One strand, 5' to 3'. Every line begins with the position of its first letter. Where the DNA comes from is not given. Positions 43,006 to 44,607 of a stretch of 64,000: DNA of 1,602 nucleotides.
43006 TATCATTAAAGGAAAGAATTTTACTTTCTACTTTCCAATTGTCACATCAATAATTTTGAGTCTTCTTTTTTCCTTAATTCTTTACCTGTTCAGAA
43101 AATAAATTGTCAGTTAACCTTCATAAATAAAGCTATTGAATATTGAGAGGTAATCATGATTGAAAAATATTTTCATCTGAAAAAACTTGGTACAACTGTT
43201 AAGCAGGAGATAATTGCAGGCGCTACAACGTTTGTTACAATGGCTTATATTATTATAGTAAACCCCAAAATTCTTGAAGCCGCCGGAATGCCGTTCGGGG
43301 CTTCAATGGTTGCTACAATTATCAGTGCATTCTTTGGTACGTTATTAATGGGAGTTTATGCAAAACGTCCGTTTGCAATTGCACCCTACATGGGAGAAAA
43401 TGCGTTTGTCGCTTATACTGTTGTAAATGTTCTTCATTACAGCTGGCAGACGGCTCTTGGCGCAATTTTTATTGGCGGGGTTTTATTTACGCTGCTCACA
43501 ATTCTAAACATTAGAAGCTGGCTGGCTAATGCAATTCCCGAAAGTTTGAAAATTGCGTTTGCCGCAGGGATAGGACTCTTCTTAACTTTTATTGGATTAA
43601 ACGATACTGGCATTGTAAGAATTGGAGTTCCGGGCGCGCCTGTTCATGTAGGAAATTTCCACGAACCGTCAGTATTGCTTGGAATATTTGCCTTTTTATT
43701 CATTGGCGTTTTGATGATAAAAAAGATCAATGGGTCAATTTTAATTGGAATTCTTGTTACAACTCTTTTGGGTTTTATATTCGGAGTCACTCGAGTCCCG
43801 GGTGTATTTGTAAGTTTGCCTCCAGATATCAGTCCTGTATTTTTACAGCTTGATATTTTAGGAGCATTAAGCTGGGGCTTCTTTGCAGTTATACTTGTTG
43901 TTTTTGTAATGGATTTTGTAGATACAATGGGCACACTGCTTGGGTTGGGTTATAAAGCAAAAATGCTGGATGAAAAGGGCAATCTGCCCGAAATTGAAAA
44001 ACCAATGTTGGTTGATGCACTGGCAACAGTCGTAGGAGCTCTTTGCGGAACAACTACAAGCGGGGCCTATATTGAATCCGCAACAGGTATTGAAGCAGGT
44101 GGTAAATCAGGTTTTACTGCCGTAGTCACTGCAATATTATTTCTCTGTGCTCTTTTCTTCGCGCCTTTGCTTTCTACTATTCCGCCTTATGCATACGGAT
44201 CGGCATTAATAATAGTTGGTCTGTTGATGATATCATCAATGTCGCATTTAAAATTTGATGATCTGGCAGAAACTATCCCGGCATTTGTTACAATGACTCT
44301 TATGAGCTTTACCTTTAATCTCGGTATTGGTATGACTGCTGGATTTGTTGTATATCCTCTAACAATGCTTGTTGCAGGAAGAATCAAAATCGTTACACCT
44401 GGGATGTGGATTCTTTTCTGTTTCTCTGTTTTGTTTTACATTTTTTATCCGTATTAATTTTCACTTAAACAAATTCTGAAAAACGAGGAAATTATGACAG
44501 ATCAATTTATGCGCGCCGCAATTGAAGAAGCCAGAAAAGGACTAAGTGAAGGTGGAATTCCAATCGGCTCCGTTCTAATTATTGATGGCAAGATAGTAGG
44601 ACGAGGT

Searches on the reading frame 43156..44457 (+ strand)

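Call 100: search_protein_families(library=pfam, proteins=[window:43156-44457:+], max_evalue=0.00001)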
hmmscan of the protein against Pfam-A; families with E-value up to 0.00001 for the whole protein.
window:43156-44457:+ (433 aa): 2 families
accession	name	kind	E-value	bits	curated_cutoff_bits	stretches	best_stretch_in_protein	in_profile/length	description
PF00860.26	Xan_ur_permease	-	1.8e-41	142.6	27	1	17-388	2-382/389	Permease family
PF00916.26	Sulfate_transp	-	1.4e-06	27.8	23.2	1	46-366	29-364/380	Sulfate permease family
